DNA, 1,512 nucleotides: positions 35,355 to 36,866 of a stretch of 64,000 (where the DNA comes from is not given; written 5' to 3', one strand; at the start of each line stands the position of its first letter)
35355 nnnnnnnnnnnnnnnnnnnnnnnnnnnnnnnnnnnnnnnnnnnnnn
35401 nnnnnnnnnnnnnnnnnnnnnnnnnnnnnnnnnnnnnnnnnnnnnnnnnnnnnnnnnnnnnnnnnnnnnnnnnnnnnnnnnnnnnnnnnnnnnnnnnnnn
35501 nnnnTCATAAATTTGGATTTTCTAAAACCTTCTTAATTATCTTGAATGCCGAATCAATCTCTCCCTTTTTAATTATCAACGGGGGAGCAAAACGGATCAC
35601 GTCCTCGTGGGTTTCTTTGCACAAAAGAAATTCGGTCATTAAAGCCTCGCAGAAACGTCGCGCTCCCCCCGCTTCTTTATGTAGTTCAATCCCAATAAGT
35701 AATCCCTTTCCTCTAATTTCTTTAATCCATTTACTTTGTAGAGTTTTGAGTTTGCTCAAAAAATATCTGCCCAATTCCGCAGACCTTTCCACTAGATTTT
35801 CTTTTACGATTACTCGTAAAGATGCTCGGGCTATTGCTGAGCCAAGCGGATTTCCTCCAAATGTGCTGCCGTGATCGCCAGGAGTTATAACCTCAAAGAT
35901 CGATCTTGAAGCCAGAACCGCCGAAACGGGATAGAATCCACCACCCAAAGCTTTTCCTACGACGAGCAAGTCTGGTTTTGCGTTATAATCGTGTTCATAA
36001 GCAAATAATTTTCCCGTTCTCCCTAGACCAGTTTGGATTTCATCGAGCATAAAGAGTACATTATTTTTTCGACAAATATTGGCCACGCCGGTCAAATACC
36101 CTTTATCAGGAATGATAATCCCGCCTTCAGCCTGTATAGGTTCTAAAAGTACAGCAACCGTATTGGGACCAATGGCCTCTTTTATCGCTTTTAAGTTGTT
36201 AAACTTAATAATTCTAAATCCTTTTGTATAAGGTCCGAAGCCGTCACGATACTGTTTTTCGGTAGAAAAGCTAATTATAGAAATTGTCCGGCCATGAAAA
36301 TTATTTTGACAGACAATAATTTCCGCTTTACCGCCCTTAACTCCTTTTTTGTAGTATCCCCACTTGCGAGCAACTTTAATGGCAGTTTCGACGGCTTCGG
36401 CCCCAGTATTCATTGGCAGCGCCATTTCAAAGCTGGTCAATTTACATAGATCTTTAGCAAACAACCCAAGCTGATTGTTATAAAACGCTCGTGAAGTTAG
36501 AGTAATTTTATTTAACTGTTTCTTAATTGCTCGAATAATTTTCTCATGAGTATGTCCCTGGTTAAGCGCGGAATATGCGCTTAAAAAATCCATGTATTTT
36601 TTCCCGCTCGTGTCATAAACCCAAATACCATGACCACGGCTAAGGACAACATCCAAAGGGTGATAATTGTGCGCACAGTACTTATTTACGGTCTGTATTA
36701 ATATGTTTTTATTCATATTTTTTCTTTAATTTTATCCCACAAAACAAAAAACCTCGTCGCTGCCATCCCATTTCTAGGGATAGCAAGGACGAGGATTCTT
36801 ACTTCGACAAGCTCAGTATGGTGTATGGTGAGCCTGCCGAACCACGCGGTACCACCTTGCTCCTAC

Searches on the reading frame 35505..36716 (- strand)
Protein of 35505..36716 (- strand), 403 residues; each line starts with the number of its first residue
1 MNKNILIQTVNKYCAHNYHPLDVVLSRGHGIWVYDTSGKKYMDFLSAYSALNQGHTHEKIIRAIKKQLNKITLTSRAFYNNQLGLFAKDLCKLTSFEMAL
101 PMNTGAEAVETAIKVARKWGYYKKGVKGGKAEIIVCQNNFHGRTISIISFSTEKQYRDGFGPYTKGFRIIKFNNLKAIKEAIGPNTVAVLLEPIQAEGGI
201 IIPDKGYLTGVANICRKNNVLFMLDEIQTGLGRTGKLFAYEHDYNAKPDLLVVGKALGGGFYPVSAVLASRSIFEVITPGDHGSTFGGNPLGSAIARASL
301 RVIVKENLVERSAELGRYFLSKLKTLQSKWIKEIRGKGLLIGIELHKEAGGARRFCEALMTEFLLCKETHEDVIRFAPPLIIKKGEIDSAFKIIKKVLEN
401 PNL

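Call 6: search_protein_families(library=ncbifam, proteins=[window:35505-36716:-])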
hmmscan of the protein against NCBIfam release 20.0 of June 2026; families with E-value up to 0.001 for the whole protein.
window:35505-36716:- (403 aa): 69 families (the best 25 are shown)
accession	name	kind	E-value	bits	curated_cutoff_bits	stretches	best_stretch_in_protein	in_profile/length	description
NF003145.0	PRK04073.1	equivalog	4.9e-171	568.6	656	1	5-399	6-396/396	ornithine--oxo-acid transaminase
TIGR01885.1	Orn_aminotrans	equivalog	1.1e-159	531.6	378.4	1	6-398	4-401/402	ornithine--oxo-acid transaminase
TIGR00707.1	argD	subfamily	5.6e-115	384.2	410.05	1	15-399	3-381/381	acetylornithine/succinylornithine family transaminase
NF002325.0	PRK01278.1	subfamily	4.6e-110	368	372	1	15-399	7-387/395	acetylornithine transaminase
NF003468.0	PRK05093.1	subfamily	1.3e-101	340.2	522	1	4-399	6-400/405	acetylornithine/succinyldiaminopimelate transaminase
NF002797.0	PRK02936.1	equivalog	4.1e-99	331.9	496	1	16-401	6-380/385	acetylornithine transaminase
NF002874.0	PRK03244.1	equivalog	3.3e-97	325.8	457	1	6-400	10-394/399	acetylornithine transaminase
TIGR03246.1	arg_catab_astC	subfamily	9.4e-96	321.2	609.95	1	8-396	4-391/397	acetylornithine/succinylornithine family transaminase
NF009047.0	PRK12381.1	subfamily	1.3e-89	300.9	630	1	2-398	2-397/406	bifunctional succinylornithine transaminase/acetylornithine transaminase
NF004426.0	PRK05769.1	equivalog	3.2e-87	293.2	552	2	170-400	205-439/441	acetyl ornithine aminotransferase family protein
NF002985.0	PRK03715.1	equivalog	1.4e-86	290.7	568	1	22-400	19-393/395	acetylornithine transaminase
NF042418.1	LysJ_Th_th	equivalog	1.5e-85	287.5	700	1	13-398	10-385/386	[LysW]-aminoadipate semialdehyde transaminase LysJ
NF045491.1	LysJ_Sulfobales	equivalog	1.1e-83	281.2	700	1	22-398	11-377/386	[LysW]-aminoadipate semialdehyde/glutamate semialdehyde transaminase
NF005993.0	PRK08117.1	subfamily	1.4e-83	280.9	574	1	16-399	21-428/433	aspartate aminotransferase family protein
NF008570.0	PRK11522.1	equivalog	2.8e-83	280.1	612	1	32-400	80-456/464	putrescine aminotransferase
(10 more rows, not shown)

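Call 9: find_related_loci(query=window:35505-36716:-, collection=genome_contigs, flank=3000)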
Query window:35505-36716:- (403 aa) in genome_contigs; peptide patterns used: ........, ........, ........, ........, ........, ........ (x = any residue, [..] = any of these).
332 stretches matched a pattern; 301 encode a relative of the query (tblastn E <= 1e-3); the best 80 are kept; 80 distinct loci.
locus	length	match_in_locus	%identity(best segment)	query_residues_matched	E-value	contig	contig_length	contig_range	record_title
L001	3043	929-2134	82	1-402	0e+0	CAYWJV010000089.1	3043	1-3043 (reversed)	MAG TPA_asm: uncultured Gammaproteobacteria bacterium isolate binchicken_co387_50 genome assembly, contig: NODE_47719_le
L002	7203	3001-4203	80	1-403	0e+0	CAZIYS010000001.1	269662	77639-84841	MAG TPA_asm: uncultured Gammaproteobacteria bacterium isolate SRP302447_co1_778 genome assembly, contig: NODE_128_length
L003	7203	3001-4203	80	1-403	0e+0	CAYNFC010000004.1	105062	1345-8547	MAG TPA_asm: uncultured Gammaproteobacteria bacterium isolate binchicken_co266_245 genome assembly, contig: NODE_462_len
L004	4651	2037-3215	64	6-399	2e-180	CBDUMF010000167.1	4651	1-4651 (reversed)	MAG TPA_asm: uncultured Elusimicrobia bacterium isolate SRR6823441_binner13_Refined_139 genome assembly, contig: ERZ1742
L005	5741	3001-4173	64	7-398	3e-177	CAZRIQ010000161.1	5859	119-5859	MAG TPA_asm: uncultured Melioribacter sp. isolate binchicken_co129_348 genome assembly, contig: NODE_47586_length_5859_c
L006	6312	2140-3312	63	7-398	3e-174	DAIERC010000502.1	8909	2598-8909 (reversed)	MAG TPA_asm: Ignavibacteriales bacterium isolate clean1197 k141_1497926, whole genome shotgun sequence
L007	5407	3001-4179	64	2-398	2e-173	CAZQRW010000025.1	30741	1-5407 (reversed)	MAG TPA_asm: uncultured bacterium isolate binchicken_co19_491 genome assembly, contig: NODE_2055_length_30741_cov_21.636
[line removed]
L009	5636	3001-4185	63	1-399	4e-172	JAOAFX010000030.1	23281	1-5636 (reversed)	MAG: candidate division WOR-3 bacterium isolate SKW300 NODE_30_length_23281_cov_5.205913, whole genome shotgun sequence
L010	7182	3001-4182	62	1-398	2e-170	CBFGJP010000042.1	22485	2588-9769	MAG: candidate division WOR-3 bacterium isolate QZM1.Bin.155.optimized.1 genome assembly, contig: NODE_42_length_22485_c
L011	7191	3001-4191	62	1-398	5e-170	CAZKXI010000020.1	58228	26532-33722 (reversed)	MAG TPA_asm: uncultured Eubacteriales bacterium isolate binchicken_co66_49 genome assembly, contig: NODE_979_length_5822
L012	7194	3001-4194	60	1-399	5e-170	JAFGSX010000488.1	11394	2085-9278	MAG: Deltaproteobacteria bacterium isolate Zod_Metabat.937 k87_11645285, whole genome shotgun sequence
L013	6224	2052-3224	62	7-398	3e-169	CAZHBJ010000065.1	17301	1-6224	MAG TPA_asm: uncultured Ignavibacteriaceae bacterium isolate SRP214966_co3_344 genome assembly, contig: NODE_4712_length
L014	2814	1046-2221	62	6-398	1e-179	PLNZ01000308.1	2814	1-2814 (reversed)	MAG: Ignavibacteriales bacterium isolate fen_1297 73.20120800_E1D.52_contig_106805, whole genome shotgun sequence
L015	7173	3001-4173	63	7-398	4e-169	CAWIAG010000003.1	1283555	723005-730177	MAG: uncultured Ignavibacteriales bacterium isolate MFD02138.bin.1.26 genome assembly, contig: contig_50049, whole genom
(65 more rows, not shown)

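Call 16: find_homologous_proteins(query=window:35505-36716:-, max_evalue=1e-100)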
Query window:35505-36716:- (403 aa): 8000 proteins with E <= 1e-100 among 8000 candidates; the best 120 are listed.
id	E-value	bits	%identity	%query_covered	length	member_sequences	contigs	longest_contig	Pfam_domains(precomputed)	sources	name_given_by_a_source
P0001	1.7e-269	911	100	100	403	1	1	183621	PF00202.28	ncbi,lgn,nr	ncbi:MAG: ornithine--oxo-acid transaminase [bacterium]|nr:ornithine--oxo-acid transaminase [bacteriu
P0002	1.4e-251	852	92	100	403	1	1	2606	PF00202.28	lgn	-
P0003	1.2e-224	764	82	100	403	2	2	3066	PF00202.28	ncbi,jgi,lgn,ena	-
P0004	1.0e-221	754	81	100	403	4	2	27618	PF00202.28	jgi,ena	-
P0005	5.4e-217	738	80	100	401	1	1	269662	PF00202.28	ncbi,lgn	-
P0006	2.3e-215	733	80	100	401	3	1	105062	PF00202.28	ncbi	-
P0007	1.0e-214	731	80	100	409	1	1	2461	PF00202.28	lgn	-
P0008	7.6e-212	721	77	99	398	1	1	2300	PF00202.28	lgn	-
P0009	2.2e-207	707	77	100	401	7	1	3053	PF00202.28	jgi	-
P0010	5.3e-190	649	70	99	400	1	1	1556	PF00202.28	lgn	-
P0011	9.9e-189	645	69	99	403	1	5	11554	PF00202.28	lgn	-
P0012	1.3e-186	638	69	98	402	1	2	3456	PF00202.28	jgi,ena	-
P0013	1.2e-185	635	67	99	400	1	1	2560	PF00202.28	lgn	-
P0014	1.6e-185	635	68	99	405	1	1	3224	PF00202.28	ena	-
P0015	3.6e-185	634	67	99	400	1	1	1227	PF00202.28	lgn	-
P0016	7.8e-184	629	68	99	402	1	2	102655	PF00202.28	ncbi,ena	-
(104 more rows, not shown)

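Call 17: find_encoding_contigs(protein=P0002, flank=3000, max_places=3)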
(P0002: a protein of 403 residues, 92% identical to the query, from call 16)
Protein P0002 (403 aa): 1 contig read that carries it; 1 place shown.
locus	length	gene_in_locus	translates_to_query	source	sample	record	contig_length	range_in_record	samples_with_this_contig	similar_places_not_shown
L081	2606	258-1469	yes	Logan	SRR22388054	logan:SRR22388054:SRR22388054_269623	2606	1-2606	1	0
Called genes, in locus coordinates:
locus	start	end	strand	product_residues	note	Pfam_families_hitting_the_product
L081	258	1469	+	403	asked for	PF00202:Aminotran_3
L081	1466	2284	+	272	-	PF01210:NAD_Gly3P_dh_N (weak), PF03446:NAD_binding_2 (weak), PF03807:F420_oxidored, PF14748:P5CR_dimer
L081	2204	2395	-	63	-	-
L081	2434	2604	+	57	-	?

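Call 18: find_encoding_contigs(protein=P0004, flank=6000, max_places=3)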
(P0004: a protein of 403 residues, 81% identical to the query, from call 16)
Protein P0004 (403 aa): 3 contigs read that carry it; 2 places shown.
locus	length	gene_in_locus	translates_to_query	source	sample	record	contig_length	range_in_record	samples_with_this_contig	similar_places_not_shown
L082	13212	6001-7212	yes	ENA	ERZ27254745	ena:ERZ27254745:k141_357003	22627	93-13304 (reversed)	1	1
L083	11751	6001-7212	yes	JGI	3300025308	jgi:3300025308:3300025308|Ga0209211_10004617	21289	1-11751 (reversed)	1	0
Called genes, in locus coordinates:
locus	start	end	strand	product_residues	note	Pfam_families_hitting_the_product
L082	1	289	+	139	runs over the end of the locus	PF09134:Invasin_D3, PF02369:Big_1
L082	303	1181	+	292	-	PF00483:NTP_transferase, PF12804:NTP_transf_3 (faint)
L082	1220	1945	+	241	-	PF00318:Ribosomal_S2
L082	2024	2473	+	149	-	PF25025:EF-Ts_N (weak), PF00889:EF_TS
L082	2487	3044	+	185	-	PF01765:RRF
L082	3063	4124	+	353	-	PF02163:Peptidase_M50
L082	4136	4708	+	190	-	PF13189:Cytidylate_kin2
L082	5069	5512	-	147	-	PF01371:Trp_repressor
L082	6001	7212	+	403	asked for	PF00202:Aminotran_3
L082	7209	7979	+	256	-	PF03807:F420_oxidored, PF14748:P5CR_dimer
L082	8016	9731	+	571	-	PF00587:tRNA-synt_2b, PF04073:tRNA_edit, PF03129:HGTP_anticodon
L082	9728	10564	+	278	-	PF09828:ChrB_C (weak)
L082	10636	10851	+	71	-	PF01165:Ribosomal_S21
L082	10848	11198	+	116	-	PF02130:YbeY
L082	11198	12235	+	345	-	PF13177:DNA_pol3_delta2, PF13401:AAA_22 (faint), PF00004:AAA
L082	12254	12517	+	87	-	PF02575:YbaB_DNA_bd (weak)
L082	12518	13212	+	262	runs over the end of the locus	?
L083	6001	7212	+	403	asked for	PF00202:Aminotran_3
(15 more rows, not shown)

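Call 19: find_encoding_contigs(protein=P0007, flank=3000, max_places=3)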
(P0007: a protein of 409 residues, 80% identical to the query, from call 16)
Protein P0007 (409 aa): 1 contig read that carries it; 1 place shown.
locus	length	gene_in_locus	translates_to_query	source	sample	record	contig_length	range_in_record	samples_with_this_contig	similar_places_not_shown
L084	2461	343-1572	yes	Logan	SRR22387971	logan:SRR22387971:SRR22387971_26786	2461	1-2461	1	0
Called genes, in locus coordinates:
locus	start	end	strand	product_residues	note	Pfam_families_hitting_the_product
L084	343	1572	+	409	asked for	PF00202:Aminotran_3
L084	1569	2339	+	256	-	PF03807:F420_oxidored, PF14748:P5CR_dimer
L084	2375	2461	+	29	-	?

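Call 20: find_encoding_contigs(protein=P0008, flank=3000, max_places=3)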
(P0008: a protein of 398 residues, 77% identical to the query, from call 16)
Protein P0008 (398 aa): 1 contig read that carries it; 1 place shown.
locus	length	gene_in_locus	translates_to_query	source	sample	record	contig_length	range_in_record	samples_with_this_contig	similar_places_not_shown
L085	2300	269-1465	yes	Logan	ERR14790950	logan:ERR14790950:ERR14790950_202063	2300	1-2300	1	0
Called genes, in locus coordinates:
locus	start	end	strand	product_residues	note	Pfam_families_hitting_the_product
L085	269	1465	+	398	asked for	PF00202:Aminotran_3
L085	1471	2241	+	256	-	PF03807:F420_oxidored, PF14748:P5CR_dimer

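Call 21: find_encoding_contigs(protein=P0009, flank=3000, max_places=3)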
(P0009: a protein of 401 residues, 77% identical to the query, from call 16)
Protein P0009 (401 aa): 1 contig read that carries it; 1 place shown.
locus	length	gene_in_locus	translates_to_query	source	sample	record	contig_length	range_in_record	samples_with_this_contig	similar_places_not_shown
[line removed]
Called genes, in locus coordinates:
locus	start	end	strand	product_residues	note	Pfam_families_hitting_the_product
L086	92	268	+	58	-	-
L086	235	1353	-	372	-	PF02954:HTH_8 (weak), PF13683:rve_3 (weak)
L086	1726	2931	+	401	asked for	PF00202:Aminotran_3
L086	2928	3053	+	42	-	?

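Call 25: find_encoding_contigs(protein=P0010, flank=2000, max_places=2)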
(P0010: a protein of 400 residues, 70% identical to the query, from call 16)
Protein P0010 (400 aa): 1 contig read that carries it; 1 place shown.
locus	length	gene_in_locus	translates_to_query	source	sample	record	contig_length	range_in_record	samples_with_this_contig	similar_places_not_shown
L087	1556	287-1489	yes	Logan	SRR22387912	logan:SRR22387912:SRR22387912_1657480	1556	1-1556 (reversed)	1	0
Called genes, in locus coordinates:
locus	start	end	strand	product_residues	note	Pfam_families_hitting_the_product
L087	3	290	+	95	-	?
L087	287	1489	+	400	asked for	PF00202:Aminotran_3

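Call 26: find_encoding_contigs(protein=P0011, flank=4000, max_places=3)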
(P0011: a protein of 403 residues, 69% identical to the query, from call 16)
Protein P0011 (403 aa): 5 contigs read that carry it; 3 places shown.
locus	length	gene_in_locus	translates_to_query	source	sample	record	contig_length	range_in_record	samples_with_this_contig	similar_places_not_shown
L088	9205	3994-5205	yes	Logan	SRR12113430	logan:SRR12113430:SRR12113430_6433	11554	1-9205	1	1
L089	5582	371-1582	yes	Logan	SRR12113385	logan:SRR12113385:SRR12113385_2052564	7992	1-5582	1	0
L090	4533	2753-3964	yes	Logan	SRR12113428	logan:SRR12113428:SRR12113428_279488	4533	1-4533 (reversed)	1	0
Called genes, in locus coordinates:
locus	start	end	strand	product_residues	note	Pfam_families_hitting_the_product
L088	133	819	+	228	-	PF03483:B3_4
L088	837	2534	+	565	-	PF02310:B12-binding (faint), PF04055:Radical_SAM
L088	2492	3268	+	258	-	-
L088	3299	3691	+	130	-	-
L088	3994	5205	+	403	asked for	PF00202:Aminotran_3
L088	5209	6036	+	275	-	PF01210:NAD_Gly3P_dh_N (faint), PF02558:ApbA (weak), PF03807:F420_oxidored, PF14748:P5CR_dimer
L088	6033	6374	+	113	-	PF01588:tRNA_bind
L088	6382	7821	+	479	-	PF00587:tRNA-synt_2b, PF03129:HGTP_anticodon, PF09180:ProRS-C_1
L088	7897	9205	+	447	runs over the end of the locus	PF01266:DAO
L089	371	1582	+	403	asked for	PF00202:Aminotran_3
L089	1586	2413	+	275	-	PF01210:NAD_Gly3P_dh_N (faint), PF02558:ApbA (weak), PF03807:F420_oxidored, PF14748:P5CR_dimer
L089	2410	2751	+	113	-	PF01588:tRNA_bind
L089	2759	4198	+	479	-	PF00587:tRNA-synt_2b, PF03129:HGTP_anticodon, PF09180:ProRS-C_1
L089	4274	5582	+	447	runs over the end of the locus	PF01266:DAO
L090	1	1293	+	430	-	?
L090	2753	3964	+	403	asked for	PF00202:Aminotran_3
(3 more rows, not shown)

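Call 27: find_encoding_contigs(protein=P0016, flank=4000, max_places=2)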
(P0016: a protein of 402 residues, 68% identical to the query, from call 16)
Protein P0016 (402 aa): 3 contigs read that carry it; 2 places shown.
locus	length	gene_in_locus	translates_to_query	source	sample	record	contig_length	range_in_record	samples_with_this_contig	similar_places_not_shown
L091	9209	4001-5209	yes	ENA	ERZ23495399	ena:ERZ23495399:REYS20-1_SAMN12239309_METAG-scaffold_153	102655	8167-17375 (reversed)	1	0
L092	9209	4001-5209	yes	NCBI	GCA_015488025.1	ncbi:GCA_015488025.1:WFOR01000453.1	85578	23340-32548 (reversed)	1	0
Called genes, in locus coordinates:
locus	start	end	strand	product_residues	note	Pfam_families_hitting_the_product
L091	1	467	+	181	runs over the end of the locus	PF13482:RNase_H_2, PF10108:DNA_pol_B_exo2 (faint)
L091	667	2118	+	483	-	PF02934:GatB_N, PF02637:GatB_Yqey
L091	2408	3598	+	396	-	PF00291:PALP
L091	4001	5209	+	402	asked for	PF00202:Aminotran_3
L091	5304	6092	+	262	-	PF13620:CarboxypepD_reg, PF13715:CarbopepD_reg_2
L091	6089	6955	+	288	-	PF01734:Patatin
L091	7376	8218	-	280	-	PF13263:PHP_C (weak)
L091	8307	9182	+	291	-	-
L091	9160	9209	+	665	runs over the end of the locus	PF00912:Transgly, PF00905:Transpeptidase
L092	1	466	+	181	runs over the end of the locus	PF13482:RNase_H_2, PF10108:DNA_pol_B_exo2 (faint)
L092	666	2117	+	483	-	PF02934:GatB_N, PF02637:GatB_Yqey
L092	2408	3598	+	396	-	PF00291:PALP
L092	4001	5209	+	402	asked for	PF00202:Aminotran_3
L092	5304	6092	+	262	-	PF13620:CarboxypepD_reg, PF13715:CarbopepD_reg_2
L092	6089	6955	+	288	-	PF01734:Patatin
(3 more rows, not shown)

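Call 76: find_homologous_proteins(query=L082:1220-1945:+, max_evalue=1e-40)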
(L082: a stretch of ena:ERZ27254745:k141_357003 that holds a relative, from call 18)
Query L082:1220-1945:+ (241 aa): 1908 proteins with E <= 1e-40 among 3187 candidates; the best 120 are listed.
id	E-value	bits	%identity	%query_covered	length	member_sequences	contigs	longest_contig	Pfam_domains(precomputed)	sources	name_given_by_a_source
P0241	1.0e-134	465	89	98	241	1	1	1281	PF00318.26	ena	-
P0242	6.0e-132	456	88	98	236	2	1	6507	PF00318.26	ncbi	-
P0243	2.0e-130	451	88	98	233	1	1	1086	PF00318.26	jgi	jgi:small subunit ribosomal protein S2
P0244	2.6e-130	451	86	98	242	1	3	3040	PF00318.26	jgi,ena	-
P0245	3.0e-129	447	88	95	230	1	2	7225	PF00318.26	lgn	-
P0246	1.0e-126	439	83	98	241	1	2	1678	PF00318.26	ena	-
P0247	9.8e-126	436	86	94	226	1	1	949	PF00318.26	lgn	-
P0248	2.7e-108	379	77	93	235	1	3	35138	PF00318.26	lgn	-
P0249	1.6e-105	370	75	93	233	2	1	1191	PF00318.26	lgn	-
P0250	2.0e-104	366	72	93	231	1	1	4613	PF00318.26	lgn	-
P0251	6.0e-104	365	74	95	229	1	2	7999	PF00318.26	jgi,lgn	-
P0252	9.5e-103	361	71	94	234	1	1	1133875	PF00318.26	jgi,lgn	jgi:small subunit ribosomal protein S2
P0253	3.9e-102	359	67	99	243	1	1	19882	PF00318.26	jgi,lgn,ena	-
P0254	1.0e-101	357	70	98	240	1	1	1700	PF00318.26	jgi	-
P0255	1.6e-101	357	70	98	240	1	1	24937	PF00318.26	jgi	jgi:small subunit ribosomal protein S2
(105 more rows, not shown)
